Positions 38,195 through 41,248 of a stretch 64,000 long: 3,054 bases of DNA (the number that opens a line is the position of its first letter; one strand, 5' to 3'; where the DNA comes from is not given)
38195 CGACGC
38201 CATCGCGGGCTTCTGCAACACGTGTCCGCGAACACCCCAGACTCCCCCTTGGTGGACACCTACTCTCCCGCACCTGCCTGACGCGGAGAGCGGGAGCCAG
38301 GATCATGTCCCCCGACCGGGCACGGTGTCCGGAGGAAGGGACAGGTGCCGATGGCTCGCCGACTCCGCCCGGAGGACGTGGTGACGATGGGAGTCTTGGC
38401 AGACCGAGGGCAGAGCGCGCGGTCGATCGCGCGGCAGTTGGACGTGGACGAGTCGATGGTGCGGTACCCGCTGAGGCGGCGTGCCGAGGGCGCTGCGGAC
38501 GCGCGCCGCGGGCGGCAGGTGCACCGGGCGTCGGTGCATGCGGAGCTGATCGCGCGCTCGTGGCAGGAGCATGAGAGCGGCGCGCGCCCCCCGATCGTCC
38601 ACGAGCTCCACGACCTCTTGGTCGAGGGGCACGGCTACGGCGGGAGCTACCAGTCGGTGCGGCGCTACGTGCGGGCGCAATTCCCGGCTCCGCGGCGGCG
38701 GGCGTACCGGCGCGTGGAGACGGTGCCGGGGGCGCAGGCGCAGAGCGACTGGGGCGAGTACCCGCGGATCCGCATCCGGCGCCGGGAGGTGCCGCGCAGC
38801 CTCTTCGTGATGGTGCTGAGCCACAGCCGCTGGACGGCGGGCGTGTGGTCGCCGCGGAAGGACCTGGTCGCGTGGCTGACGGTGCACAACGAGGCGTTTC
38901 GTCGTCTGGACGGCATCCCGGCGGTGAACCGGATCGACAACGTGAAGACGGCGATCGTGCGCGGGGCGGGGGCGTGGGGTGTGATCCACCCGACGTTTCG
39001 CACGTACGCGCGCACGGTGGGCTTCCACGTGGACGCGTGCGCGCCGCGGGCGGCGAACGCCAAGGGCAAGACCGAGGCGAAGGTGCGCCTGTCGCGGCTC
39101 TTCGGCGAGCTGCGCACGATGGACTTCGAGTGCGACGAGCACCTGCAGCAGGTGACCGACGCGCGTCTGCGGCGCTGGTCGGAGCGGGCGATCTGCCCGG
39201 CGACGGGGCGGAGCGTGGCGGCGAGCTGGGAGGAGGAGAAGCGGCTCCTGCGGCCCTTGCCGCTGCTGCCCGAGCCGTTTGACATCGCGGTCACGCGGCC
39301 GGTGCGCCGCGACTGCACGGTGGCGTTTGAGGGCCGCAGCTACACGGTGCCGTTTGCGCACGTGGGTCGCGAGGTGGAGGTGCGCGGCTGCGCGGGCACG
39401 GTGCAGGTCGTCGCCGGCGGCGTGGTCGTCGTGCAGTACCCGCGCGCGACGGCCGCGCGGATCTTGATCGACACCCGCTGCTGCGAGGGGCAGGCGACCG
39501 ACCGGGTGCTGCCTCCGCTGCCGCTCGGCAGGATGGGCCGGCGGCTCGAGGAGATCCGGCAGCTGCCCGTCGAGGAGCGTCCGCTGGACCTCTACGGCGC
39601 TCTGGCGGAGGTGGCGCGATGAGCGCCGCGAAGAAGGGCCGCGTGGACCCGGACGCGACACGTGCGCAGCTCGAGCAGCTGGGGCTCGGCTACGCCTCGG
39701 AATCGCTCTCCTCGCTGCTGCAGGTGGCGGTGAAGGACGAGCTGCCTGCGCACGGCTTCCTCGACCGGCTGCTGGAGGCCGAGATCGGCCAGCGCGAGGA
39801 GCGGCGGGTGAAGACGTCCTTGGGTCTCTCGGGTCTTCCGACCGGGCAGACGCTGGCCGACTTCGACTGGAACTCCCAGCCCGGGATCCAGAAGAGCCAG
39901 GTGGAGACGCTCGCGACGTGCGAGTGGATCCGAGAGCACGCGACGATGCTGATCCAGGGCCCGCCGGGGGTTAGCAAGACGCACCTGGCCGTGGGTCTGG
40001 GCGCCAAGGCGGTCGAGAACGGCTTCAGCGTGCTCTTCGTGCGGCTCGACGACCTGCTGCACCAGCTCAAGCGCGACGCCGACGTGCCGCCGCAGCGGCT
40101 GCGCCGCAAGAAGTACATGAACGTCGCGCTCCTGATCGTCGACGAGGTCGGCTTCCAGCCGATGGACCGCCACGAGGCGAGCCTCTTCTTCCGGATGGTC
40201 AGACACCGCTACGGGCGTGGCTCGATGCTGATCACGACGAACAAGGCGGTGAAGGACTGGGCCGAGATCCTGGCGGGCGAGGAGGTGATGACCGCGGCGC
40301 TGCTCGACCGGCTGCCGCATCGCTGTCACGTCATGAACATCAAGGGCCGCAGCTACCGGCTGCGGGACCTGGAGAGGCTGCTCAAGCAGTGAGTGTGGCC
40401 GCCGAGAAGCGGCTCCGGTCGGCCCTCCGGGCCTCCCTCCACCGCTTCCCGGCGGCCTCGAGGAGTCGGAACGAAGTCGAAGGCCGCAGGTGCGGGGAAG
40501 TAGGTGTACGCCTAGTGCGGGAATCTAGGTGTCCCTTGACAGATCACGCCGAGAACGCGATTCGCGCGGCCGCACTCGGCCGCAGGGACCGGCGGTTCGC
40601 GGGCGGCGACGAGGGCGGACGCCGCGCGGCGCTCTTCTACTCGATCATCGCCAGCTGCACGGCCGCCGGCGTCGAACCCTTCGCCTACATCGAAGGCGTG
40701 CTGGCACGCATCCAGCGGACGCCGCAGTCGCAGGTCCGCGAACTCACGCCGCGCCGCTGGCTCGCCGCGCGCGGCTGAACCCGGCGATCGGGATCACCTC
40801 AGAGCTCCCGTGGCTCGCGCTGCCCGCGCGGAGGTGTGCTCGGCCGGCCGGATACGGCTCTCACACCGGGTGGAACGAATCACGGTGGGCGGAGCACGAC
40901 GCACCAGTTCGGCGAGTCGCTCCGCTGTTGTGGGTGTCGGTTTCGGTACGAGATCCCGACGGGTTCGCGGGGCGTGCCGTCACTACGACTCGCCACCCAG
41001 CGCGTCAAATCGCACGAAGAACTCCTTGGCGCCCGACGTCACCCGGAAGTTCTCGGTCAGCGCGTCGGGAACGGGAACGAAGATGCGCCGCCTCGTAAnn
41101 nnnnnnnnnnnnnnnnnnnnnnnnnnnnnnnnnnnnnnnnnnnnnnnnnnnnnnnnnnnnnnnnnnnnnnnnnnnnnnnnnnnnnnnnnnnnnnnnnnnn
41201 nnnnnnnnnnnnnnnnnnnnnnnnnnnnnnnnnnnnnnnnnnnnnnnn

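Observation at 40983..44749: Two-gene operon: calcineurin-like metallophosphoesterase + HSP90-like GHKL ATPase, on an accessory island between IS elements. Candidate undescribed defence system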

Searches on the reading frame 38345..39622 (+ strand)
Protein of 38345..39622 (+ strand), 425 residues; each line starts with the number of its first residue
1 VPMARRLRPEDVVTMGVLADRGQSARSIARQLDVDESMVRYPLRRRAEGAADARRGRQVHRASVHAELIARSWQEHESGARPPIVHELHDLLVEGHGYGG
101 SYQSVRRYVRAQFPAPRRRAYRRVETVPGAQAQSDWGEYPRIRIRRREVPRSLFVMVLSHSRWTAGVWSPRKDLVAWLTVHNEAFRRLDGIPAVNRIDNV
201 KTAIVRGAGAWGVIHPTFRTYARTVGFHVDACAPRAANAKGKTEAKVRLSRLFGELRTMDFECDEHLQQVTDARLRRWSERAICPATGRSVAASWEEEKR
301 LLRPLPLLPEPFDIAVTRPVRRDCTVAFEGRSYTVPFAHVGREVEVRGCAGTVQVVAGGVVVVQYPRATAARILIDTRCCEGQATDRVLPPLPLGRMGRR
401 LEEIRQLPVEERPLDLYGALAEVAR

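Call 12: search_protein_families(library=pfam, proteins=[window:38345-39622:+], max_evalue=0.01)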
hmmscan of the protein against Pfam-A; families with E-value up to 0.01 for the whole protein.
window:38345-39622:+ (425 aa): 3 families
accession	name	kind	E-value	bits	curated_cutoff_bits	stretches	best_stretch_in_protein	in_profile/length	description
PF22483.2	Mu-transpos_C_2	-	7.1e-14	51.7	27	1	311-371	5-67/73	Mu transposase, C-terminal domain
PF00665.32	rve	-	6.6e-06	26.7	32.6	1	128-235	4-100/102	Integrase core domain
PF13936.12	HTH_38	-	0.001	19.2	27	1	5-45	3-43/44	Helix-turn-helix domain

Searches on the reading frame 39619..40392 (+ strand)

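Call 12: search_protein_families(library=pfam, proteins=[window:39619-40392:+], max_evalue=0.01)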
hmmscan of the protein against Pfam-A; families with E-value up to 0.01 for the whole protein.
window:39619-40392:+ (257 aa): 3 families
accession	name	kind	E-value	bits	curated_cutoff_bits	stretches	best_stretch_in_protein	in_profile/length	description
PF01695.23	IstB_IS21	-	1.1e-68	231.7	24.1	1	17-250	2-234/238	IstB-like ATP binding protein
PF00308.24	Bac_DnaA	-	0.00029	21.5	23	1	107-205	34-134/162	Bacterial DnaA ATPAse domain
PF20720.3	nSTAND3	-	0.002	18.3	27.2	1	102-145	12-56/155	Novel STAND NTPase 3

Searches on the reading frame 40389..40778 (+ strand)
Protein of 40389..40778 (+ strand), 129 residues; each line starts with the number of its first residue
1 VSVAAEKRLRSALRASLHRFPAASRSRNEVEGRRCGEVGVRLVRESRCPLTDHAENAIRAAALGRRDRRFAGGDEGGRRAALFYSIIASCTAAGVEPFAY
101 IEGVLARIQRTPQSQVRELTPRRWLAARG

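Call 12: search_protein_families(library=pfam, proteins=[window:40389-40778:+], max_evalue=0.01)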
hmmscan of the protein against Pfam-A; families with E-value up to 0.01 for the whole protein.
window:40389-40778:+ (129 aa): 1 family
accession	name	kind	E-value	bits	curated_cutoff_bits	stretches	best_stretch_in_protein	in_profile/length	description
PF13817.11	DDE_Tnp_IS66_C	-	5.1e-09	36.6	30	1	85-121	1-38/39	IS66 C-terminal element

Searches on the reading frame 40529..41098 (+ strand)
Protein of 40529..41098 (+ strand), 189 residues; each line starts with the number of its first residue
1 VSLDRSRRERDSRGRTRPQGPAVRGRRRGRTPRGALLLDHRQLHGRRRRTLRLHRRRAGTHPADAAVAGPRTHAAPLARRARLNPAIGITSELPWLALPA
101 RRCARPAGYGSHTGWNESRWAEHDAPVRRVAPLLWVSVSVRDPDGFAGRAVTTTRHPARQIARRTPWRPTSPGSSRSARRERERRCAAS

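Call 13: search_protein_families(library=pfam, proteins=[window:40529-41098:+], max_evalue=0.01)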
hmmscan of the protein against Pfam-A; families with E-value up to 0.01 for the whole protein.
window:40529-41098:+ (189 aa): 0 families
